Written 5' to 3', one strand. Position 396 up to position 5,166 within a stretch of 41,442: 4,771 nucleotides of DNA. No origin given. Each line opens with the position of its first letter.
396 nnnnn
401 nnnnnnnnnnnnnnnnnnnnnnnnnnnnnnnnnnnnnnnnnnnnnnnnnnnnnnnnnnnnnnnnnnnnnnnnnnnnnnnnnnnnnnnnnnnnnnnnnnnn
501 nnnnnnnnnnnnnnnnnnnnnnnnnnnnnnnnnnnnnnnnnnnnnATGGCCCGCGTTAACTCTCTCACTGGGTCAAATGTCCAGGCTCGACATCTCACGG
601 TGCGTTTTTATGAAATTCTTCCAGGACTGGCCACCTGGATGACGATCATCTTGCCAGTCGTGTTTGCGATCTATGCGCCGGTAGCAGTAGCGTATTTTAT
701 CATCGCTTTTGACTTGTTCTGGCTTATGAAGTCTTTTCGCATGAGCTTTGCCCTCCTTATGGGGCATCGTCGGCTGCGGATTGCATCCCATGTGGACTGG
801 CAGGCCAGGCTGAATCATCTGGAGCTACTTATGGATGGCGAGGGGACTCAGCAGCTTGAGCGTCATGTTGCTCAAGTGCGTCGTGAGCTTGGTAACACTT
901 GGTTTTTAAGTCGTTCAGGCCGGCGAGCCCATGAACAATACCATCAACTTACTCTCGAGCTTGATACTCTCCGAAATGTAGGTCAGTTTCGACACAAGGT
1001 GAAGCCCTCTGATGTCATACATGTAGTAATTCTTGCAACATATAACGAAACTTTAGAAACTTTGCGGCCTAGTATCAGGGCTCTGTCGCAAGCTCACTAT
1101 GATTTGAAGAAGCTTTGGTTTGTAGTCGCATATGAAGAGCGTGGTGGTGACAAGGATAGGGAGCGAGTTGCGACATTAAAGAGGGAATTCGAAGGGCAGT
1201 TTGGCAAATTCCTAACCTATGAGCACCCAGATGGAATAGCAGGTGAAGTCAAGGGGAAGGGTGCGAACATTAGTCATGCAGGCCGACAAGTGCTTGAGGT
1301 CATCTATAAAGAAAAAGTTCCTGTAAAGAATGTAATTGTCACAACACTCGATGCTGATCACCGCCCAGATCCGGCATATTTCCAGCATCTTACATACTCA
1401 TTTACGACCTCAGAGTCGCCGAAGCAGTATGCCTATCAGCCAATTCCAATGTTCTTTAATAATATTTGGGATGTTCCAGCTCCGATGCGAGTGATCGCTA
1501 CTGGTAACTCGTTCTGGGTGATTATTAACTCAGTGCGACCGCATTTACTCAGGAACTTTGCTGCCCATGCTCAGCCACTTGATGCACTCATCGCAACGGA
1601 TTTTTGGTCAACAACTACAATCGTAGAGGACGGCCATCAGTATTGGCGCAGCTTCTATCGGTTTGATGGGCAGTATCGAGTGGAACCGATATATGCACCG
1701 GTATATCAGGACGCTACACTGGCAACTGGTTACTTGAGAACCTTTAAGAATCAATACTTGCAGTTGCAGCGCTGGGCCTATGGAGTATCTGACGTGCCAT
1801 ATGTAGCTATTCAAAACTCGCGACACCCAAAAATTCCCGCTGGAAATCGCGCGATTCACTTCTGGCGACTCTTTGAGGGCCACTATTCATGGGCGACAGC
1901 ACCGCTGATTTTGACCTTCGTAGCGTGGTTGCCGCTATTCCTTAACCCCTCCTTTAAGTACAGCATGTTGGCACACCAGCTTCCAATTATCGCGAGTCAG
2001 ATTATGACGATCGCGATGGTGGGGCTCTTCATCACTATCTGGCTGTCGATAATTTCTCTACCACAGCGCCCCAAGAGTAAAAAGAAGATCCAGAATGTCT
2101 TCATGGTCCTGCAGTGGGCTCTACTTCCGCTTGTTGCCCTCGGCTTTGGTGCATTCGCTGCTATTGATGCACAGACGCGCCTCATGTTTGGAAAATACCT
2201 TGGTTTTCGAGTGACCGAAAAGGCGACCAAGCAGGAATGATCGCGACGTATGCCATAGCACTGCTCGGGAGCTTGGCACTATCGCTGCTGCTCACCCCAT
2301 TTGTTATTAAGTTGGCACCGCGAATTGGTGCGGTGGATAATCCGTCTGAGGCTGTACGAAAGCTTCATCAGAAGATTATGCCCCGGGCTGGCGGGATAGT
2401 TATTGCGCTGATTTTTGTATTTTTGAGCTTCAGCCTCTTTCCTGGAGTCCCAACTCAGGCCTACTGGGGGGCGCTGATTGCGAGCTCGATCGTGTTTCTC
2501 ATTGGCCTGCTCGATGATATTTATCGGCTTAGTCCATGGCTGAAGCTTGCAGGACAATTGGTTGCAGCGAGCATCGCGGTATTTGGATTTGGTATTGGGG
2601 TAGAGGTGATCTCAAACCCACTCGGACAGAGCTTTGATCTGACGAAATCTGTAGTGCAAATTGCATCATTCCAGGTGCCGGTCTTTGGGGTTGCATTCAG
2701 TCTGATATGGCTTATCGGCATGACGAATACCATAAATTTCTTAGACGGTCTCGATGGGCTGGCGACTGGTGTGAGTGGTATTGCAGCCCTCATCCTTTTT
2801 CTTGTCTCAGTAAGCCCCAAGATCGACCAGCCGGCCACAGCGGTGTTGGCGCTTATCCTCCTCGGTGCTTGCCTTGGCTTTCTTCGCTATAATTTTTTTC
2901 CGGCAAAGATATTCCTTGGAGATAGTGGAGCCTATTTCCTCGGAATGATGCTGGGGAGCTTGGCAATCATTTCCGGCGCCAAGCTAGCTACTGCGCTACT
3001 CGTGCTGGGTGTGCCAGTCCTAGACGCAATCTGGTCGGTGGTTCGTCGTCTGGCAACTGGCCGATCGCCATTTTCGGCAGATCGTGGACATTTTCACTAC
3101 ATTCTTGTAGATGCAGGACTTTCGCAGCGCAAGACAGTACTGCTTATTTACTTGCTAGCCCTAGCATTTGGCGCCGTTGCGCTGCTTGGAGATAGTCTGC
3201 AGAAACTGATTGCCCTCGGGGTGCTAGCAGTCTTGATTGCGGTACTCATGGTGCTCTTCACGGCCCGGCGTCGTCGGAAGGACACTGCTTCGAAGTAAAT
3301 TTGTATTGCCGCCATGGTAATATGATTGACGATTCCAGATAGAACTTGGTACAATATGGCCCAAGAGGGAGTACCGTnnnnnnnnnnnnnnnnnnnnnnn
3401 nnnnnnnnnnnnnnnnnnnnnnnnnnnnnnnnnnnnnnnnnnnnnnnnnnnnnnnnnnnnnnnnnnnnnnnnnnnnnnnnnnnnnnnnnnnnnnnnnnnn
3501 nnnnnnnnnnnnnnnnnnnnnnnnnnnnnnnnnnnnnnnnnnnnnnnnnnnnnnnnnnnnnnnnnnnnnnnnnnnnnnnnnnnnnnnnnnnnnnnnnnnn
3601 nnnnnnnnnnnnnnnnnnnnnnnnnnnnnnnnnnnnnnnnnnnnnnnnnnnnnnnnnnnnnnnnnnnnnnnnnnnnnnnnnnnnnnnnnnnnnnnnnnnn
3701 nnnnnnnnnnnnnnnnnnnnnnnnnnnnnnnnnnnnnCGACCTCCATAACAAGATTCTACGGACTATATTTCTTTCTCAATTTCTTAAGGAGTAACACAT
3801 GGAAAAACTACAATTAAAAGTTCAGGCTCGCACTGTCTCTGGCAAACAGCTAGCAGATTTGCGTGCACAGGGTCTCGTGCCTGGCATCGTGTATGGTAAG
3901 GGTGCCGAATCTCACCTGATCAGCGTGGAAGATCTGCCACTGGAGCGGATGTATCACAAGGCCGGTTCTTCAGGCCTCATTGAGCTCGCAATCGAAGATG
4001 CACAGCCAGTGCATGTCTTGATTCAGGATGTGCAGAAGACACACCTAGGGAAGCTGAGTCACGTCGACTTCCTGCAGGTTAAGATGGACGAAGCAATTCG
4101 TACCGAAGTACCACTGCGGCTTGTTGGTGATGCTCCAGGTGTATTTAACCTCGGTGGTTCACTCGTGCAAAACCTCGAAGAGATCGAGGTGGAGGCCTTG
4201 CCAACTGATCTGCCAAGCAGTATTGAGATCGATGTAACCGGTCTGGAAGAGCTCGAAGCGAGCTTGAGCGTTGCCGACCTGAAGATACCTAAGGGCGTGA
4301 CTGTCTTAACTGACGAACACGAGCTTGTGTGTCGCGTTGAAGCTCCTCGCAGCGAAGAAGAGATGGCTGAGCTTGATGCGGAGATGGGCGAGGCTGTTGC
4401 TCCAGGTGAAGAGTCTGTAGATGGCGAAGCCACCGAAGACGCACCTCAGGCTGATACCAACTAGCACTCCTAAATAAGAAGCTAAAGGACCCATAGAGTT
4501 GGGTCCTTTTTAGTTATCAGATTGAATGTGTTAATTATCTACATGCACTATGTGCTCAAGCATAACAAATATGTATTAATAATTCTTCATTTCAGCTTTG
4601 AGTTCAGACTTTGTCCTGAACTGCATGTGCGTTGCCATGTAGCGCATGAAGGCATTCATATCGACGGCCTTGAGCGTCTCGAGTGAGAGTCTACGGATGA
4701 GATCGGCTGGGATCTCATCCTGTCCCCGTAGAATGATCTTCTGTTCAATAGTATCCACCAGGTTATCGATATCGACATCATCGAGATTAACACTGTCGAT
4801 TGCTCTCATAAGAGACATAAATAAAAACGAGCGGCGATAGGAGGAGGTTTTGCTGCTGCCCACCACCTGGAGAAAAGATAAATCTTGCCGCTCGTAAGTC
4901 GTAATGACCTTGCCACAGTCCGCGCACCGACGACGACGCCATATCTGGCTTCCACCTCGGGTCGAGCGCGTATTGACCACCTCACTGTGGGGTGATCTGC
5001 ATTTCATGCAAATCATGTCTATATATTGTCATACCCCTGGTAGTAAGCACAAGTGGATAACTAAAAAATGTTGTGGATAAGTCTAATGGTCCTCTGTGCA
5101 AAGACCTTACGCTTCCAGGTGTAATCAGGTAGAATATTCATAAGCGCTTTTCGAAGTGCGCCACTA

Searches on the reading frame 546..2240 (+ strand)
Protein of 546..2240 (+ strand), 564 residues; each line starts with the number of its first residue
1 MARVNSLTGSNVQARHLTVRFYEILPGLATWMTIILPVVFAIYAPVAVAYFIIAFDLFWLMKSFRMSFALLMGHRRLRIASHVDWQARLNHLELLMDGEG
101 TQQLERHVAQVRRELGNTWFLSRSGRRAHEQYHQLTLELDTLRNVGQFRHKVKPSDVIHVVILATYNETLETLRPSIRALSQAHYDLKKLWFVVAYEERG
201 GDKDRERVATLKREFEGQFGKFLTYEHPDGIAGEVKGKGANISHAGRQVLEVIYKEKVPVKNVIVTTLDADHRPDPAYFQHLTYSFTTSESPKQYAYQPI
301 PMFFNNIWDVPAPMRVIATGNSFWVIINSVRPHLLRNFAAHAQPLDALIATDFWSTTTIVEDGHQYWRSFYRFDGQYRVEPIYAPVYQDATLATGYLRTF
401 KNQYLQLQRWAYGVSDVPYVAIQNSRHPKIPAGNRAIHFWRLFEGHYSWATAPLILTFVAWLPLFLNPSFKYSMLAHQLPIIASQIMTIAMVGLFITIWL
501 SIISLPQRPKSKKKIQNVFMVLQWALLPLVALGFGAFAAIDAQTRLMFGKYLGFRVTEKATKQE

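Call 57: search_protein_families(library=pfam, proteins=[window:546-2240:+], max_evalue=0.001)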
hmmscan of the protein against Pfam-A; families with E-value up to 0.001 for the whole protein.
window:546-2240:+ (564 aa): 1 family
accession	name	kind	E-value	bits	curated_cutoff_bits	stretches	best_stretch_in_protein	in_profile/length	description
PF13632.12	Glyco_trans_2_3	-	9.9e-06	25.9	27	1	264-479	1-192/198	Glycosyl transferase family group 2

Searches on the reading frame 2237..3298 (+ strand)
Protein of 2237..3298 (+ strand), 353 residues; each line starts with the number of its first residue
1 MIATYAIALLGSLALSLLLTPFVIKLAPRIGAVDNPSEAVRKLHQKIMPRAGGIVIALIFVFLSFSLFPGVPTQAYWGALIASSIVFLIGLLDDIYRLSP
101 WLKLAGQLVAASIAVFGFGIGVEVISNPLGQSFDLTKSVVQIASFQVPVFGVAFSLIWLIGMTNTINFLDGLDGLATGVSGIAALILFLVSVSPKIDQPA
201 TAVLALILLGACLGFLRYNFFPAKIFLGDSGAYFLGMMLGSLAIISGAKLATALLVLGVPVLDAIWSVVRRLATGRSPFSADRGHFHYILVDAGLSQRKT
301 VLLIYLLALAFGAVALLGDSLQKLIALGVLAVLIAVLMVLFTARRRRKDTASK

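Call 57: search_protein_families(library=pfam, proteins=[window:2237-3298:+], max_evalue=0.001)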
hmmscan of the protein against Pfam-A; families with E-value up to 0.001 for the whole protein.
window:2237-3298:+ (353 aa): 1 family
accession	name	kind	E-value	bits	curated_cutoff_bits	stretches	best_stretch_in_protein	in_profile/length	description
PF00953.26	Glycos_transf_4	-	1.4e-39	136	27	1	77-246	2-159/160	Glycosyl transferase family 4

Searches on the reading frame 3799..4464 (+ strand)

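Call 57: search_protein_families(library=pfam, proteins=[window:3799-4464:+], max_evalue=0.001)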
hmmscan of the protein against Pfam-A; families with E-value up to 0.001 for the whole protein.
window:3799-4464:+ (221 aa): 2 families
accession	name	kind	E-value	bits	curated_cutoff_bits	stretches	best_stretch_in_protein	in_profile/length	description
PF14693.11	Ribosomal_TL5_C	-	1.2e-24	86.9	27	1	100-184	2-84/84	Ribosomal protein TL5, C-terminal domain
PF01386.24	Ribosomal_L25p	-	1.6e-15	57.7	23.6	1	6-91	1-82/82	Ribosomal L25p family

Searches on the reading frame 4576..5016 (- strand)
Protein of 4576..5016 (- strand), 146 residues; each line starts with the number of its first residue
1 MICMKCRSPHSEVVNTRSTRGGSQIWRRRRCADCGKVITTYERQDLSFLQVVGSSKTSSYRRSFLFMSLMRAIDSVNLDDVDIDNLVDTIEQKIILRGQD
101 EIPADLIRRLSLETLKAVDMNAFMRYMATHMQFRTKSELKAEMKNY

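Call 3: search_protein_families(library=pfam, proteins=[window:4576-5016:-], max_evalue=0.01)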
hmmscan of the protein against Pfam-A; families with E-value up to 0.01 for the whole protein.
window:4576-5016:- (146 aa): 2 families
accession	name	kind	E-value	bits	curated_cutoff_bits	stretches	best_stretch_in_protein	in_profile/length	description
PF22811.2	Zn_ribbon_NrdR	-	2.5e-13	50.1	27.2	1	1-42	1-42/42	Transcriptional repressor NrdR-like, N-terminal domain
PF03477.21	ATP-cone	-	3.2e-05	24.8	25.8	1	57-134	10-86/88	ATP cone domain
